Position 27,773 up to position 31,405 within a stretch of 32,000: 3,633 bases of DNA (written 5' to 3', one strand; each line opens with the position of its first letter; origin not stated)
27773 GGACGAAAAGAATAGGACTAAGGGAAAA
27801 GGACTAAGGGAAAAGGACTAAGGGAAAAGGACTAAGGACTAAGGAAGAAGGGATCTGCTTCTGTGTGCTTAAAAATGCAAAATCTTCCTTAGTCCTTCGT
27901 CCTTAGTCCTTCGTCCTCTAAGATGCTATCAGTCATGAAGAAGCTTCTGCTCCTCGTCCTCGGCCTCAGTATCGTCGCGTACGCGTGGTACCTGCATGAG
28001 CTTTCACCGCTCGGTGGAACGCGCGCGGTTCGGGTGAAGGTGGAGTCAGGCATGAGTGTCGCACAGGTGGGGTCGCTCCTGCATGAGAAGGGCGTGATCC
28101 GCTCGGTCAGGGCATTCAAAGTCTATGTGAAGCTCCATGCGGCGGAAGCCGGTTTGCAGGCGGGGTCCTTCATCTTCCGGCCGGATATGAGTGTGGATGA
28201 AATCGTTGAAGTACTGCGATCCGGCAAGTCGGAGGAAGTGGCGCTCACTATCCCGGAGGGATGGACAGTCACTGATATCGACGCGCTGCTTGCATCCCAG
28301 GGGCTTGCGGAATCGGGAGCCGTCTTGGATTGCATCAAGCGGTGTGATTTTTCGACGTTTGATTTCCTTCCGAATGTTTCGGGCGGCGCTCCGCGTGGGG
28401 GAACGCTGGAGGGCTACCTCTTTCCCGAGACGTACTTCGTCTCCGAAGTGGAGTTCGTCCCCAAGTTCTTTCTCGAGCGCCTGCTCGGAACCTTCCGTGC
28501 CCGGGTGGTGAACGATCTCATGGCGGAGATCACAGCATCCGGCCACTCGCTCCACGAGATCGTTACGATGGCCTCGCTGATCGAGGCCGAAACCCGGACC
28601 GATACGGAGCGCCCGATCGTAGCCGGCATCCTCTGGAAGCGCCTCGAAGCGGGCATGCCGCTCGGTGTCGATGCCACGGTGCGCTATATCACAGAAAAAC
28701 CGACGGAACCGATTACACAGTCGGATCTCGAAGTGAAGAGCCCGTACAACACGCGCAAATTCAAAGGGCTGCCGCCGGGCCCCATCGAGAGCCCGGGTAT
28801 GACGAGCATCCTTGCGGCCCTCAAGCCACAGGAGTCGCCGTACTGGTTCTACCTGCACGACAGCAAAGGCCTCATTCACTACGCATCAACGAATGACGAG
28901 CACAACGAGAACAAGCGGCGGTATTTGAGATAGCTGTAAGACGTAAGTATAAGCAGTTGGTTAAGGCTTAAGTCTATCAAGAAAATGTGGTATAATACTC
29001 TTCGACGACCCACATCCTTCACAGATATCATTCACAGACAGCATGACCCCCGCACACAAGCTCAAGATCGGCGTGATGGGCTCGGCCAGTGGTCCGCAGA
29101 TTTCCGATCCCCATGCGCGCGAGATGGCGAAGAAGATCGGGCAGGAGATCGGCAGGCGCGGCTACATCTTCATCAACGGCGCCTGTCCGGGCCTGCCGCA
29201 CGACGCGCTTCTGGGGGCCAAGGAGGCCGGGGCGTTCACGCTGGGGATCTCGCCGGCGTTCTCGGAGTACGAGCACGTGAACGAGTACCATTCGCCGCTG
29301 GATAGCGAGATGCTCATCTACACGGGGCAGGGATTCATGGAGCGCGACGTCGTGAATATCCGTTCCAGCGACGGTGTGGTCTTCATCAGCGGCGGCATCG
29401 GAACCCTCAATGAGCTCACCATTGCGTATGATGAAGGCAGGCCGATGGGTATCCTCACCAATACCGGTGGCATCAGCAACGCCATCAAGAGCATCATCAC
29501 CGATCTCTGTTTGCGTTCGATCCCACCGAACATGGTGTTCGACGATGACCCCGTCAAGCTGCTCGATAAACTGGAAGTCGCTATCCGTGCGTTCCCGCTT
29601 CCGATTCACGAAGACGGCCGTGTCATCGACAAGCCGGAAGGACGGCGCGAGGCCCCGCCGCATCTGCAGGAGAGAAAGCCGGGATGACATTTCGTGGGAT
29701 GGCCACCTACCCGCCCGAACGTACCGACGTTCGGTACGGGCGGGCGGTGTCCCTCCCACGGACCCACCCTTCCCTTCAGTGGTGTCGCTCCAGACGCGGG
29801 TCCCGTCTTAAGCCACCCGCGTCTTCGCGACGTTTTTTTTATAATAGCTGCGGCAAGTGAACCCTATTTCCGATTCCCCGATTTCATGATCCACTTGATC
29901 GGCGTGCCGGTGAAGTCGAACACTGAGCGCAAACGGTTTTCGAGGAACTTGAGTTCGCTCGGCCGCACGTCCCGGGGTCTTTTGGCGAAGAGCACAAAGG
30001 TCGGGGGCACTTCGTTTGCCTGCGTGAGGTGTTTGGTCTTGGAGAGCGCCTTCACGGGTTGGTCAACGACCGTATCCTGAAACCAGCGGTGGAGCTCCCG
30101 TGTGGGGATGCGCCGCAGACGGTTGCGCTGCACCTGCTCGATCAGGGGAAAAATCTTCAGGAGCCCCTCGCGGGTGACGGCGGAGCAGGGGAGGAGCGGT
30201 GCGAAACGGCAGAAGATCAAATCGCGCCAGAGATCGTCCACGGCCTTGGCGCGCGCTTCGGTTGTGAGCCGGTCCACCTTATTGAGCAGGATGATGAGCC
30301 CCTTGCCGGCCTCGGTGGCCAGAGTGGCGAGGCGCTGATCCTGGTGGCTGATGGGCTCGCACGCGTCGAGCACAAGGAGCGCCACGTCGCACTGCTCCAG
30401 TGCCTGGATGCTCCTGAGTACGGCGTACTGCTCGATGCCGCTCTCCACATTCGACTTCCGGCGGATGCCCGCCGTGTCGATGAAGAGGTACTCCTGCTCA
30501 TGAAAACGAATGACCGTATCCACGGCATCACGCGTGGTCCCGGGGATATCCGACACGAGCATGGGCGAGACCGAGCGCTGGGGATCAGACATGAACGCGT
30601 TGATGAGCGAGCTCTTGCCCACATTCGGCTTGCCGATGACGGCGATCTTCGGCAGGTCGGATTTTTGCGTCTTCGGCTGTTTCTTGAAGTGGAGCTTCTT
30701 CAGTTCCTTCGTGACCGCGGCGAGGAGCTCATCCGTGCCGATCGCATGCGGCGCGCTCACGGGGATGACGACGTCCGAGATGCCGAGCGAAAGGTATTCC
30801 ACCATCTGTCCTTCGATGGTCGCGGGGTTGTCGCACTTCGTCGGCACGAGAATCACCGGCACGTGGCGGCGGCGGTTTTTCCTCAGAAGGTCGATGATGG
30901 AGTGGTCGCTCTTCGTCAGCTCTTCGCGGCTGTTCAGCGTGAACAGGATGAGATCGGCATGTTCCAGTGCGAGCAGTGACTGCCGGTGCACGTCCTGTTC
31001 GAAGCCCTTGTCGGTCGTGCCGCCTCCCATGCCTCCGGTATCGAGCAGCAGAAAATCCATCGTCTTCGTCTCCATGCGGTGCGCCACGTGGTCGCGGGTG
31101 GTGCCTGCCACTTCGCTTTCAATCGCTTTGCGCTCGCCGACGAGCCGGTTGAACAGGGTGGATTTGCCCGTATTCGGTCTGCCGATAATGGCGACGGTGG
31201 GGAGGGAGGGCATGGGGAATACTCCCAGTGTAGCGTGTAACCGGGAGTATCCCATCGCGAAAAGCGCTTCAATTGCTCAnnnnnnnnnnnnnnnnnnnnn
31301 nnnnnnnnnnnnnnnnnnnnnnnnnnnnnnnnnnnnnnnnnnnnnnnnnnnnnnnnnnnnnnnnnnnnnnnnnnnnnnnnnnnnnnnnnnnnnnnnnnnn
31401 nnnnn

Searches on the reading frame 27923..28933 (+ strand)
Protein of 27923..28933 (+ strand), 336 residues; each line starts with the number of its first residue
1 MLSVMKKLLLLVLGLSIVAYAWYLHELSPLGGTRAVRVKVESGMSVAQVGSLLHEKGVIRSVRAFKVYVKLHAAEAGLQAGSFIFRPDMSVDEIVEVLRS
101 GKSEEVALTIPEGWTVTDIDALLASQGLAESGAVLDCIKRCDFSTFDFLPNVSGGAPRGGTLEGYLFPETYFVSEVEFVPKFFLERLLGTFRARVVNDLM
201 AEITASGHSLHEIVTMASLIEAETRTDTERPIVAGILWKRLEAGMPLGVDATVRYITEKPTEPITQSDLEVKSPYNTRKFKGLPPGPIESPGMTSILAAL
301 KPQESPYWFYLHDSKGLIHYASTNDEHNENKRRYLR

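Call 37: search_protein_families(library=pfam, proteins=[window:27923-28933:+], max_evalue=0.001)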
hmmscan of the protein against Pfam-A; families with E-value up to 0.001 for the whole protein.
window:27923-28933:+ (336 aa): 1 family
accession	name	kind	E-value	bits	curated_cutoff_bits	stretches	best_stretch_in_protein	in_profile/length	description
PF02618.21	YceG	-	2.8e-77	260.3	32.4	1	38-333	1-275/275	YceG-like family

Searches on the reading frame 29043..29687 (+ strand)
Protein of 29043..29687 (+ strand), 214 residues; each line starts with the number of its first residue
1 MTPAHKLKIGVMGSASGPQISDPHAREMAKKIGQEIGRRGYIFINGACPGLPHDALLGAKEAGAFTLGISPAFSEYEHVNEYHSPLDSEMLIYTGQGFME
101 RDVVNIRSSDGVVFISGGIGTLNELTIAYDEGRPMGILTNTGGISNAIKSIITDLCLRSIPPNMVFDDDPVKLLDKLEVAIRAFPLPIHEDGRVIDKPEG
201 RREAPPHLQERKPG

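Call 37: search_protein_families(library=pfam, proteins=[window:29043-29687:+], max_evalue=0.001)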
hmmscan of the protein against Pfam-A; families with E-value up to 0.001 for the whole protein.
window:29043-29687:+ (214 aa): 2 families
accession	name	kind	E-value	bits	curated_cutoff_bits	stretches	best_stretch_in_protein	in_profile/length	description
PF18306.6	LDcluster4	-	3.8e-36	124.4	26.3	1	6-143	1-125/151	SLOG cluster4 family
PF03641.19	Lysine_decarbox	-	4.6e-05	24.1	27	1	58-126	7-70/131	Possible lysine decarboxylase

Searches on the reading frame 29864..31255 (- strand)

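Call 37: search_protein_families(library=pfam, proteins=[window:29864-31255:-], max_evalue=0.001)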
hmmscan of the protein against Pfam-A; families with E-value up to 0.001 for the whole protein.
window:29864-31255:- (463 aa): 18 families
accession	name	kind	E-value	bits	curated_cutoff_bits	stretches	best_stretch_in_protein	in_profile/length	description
PF01926.29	MMR_HSR1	-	1.7e-51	173.5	21.9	2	203-326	1-113/113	50S ribosome-binding GTPase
PF02421.24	FeoB_N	-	5.3e-23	81.7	27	2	203-346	2-134/156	Ferrous iron transport protein B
PF00009.33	GTP_EFTU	-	3.8e-21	76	26.5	2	203-374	5-184/188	Elongation factor Tu GTP binding domain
PF14714.11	KH_dom-like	-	2.1e-17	63.6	27.3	1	382-458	1-81/81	KH-domain-like of EngA bacterial GTPase enzymes, C-terminal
PF00350.29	Dynamin_N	-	7.2e-13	49.3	27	0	21-54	1-33/168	Dynamin family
PF00071.28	Ras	-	1.5e-09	38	21.6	1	21-185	2-160/162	Ras family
PF03193.22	RsgA_GTPase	-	2.3e-09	37.8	30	0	204-266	109-170/174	RsgA GTPase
PF08477.19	Roc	-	3.9e-09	37.2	27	0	21-142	2-119/119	Ras of Complex, Roc, domain of DAPkinase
PF04548.22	AIG1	-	3.5e-08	33.5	27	1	20-126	2-109/212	AIG1 family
PF05621.17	TniB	-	3e-07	30.5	22.4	0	179-225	17-59/189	Bacterial TniB protein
PF00025.27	Arf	-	3.3e-07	30.4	22.3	0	22-153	18-137/174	ADP-ribosylation factor family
PF00005.33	ABC_tran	-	1.7e-05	25.9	25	0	20-54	13-47/137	ABC transporter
PF13401.12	AAA_22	-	0.00014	22.6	27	0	204-303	8-97/130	AAA domain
PF13191.12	AAA_16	-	0.00022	22.2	32.6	0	196-242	19-61/167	AAA ATPase domain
PF16897.10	MMR_HSR1_Xtn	-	0.0004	20.8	35.2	0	118-185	43-104/106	C-terminal region of MMR_HSR1 domain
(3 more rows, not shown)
